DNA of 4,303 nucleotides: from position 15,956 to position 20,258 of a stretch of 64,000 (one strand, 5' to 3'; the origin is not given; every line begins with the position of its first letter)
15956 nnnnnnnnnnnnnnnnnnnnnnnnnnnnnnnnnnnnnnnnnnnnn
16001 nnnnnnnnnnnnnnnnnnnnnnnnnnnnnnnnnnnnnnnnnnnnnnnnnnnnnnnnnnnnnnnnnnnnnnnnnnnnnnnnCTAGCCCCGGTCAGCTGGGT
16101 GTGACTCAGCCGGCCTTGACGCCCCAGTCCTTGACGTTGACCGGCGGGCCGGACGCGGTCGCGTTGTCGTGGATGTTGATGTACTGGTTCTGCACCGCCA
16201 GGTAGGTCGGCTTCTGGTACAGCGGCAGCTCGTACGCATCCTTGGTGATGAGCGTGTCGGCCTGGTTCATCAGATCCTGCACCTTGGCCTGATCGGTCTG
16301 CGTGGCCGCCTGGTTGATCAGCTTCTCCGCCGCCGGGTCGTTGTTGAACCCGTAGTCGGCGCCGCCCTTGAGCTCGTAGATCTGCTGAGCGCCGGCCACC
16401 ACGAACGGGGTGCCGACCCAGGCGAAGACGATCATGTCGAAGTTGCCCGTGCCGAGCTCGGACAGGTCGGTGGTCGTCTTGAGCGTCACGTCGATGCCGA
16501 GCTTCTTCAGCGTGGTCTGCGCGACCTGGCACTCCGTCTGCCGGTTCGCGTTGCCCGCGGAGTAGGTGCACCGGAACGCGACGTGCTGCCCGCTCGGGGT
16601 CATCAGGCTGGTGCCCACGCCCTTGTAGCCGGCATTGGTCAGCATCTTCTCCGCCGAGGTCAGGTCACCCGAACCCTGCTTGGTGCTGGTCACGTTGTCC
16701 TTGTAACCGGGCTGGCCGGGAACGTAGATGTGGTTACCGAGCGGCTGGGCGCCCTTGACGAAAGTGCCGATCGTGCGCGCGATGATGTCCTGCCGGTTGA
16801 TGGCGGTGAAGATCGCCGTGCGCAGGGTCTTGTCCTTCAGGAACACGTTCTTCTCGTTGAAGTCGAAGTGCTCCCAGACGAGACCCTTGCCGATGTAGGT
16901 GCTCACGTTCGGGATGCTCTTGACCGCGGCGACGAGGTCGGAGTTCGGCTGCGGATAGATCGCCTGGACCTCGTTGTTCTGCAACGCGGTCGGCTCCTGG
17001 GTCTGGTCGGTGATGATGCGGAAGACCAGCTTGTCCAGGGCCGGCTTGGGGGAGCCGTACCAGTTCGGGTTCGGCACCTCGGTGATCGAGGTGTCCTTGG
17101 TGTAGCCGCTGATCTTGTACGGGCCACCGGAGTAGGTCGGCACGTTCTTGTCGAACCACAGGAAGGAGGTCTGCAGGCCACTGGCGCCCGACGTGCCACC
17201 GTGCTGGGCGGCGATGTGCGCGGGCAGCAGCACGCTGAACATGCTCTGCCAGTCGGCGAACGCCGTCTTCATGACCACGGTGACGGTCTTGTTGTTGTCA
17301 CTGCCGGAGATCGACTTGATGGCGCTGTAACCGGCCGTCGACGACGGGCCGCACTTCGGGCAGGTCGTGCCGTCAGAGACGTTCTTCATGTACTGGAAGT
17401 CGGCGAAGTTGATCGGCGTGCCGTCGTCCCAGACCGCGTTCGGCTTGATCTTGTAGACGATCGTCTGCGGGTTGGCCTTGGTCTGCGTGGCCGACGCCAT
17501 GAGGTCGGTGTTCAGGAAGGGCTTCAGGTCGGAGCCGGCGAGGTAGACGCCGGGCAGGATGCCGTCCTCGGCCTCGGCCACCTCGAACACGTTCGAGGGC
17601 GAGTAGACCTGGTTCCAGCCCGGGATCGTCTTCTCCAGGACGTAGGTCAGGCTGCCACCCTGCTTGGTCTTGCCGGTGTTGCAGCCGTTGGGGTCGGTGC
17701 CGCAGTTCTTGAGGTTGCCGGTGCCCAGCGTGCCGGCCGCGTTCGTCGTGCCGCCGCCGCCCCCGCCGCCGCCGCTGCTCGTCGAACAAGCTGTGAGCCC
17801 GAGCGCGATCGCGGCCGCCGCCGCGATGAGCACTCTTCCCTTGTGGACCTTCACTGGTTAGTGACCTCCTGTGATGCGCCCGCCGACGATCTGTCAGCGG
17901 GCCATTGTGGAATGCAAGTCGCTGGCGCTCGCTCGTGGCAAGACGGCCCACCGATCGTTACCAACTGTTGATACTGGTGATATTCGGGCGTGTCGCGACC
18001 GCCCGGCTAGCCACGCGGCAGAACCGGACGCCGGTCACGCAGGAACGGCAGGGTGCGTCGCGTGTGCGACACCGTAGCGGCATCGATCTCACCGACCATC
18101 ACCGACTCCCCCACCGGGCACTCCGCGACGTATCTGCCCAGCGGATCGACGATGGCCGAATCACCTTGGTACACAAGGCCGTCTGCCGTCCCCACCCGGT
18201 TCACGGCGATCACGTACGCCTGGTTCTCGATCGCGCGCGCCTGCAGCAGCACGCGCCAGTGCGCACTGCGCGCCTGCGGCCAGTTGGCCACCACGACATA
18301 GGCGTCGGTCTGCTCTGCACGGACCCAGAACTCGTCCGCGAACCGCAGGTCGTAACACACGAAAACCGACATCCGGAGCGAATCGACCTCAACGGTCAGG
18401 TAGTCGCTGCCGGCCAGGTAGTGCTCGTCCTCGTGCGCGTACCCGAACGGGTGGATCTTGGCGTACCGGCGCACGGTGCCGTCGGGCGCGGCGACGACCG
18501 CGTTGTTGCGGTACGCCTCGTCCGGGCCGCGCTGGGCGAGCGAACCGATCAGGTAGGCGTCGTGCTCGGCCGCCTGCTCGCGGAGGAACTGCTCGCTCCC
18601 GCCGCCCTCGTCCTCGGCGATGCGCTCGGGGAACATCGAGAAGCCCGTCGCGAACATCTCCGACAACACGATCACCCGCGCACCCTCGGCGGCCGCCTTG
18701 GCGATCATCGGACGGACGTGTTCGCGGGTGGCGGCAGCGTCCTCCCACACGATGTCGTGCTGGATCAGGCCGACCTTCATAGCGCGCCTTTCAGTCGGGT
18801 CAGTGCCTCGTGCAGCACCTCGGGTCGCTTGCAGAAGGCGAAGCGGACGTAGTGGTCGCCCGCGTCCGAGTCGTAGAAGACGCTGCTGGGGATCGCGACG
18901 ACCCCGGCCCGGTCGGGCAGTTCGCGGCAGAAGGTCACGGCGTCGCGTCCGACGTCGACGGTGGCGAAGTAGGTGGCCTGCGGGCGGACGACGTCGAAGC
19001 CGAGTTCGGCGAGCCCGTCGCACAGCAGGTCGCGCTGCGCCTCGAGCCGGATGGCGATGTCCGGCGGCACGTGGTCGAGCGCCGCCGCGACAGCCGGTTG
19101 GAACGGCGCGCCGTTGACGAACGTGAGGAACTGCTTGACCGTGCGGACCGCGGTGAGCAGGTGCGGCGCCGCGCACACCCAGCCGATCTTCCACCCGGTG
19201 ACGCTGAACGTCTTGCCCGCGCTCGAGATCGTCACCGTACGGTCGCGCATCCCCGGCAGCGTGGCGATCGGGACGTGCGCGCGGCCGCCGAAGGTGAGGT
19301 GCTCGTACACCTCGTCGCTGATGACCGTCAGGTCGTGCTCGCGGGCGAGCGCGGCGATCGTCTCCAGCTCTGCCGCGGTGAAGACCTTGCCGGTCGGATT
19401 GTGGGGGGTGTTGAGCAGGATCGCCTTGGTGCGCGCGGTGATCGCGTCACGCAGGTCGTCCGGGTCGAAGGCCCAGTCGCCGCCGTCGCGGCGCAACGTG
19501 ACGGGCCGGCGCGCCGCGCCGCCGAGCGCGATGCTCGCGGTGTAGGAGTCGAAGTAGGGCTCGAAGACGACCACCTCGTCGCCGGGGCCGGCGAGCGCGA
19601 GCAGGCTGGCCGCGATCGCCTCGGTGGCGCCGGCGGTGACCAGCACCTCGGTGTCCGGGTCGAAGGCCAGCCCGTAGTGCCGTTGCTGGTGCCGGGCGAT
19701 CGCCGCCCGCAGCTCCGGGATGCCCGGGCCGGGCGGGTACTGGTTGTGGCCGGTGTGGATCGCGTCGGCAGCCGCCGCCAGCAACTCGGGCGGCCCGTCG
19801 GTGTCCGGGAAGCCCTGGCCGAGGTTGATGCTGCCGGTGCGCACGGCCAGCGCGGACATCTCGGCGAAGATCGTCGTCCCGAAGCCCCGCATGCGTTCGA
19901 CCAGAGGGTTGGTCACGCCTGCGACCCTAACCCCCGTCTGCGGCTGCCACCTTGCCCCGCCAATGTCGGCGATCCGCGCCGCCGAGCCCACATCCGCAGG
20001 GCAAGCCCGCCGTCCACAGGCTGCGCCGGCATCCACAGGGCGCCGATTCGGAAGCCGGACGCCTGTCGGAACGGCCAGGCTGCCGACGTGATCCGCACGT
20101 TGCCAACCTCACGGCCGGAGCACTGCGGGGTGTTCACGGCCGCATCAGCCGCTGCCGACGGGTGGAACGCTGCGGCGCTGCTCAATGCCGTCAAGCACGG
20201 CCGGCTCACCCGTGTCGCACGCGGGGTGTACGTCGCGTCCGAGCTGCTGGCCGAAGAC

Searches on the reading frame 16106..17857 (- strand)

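Call 89: search_protein_families(library=pfam, proteins=[window:16106-17857:-], max_evalue=0.00001)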
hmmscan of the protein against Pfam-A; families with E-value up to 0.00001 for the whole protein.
window:16106-17857:- (583 aa): 1 family
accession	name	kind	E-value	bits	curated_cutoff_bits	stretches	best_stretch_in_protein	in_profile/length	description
PF00496.27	SBP_bac_5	-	2.4e-52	178.7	32.4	1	120-485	6-351/368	Bacterial extracellular solute-binding proteins, family 5 Middle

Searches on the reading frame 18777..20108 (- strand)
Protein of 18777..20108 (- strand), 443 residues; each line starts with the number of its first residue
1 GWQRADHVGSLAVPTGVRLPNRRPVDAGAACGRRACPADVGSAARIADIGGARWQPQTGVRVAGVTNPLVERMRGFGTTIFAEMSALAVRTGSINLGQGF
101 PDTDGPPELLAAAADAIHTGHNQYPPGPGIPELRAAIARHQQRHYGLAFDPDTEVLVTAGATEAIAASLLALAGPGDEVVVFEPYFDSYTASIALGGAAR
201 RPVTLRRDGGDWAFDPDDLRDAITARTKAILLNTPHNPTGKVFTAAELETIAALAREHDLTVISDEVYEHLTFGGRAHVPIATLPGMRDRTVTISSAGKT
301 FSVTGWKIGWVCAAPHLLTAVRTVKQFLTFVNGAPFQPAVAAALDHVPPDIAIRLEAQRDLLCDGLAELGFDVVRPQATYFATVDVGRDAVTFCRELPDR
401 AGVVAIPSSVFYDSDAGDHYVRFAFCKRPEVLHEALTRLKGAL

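Call 89: search_protein_families(library=pfam, proteins=[window:18777-20108:-], max_evalue=0.00001)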
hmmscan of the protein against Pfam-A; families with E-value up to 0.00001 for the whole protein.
window:18777-20108:- (443 aa): 4 families
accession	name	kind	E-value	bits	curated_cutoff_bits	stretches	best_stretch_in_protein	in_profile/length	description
PF00155.27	Aminotran_1_2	-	8.2e-68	229.6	19.7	1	94-439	4-361/361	Aminotransferase class I and II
PF01041.23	DegT_DnrJ_EryC1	-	9e-11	42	19.8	1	154-265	41-145/360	DegT/DnrJ/EryC1/StrS aminotransferase family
PF01212.27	Beta_elim_lyase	-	1.2e-08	35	27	1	104-265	9-168/288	Beta-eliminating lyase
PF01053.26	Cys_Met_Meta_PP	-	3.7e-07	29.5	27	1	155-267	70-175/381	Cys/Met metabolism PLP-dependent enzyme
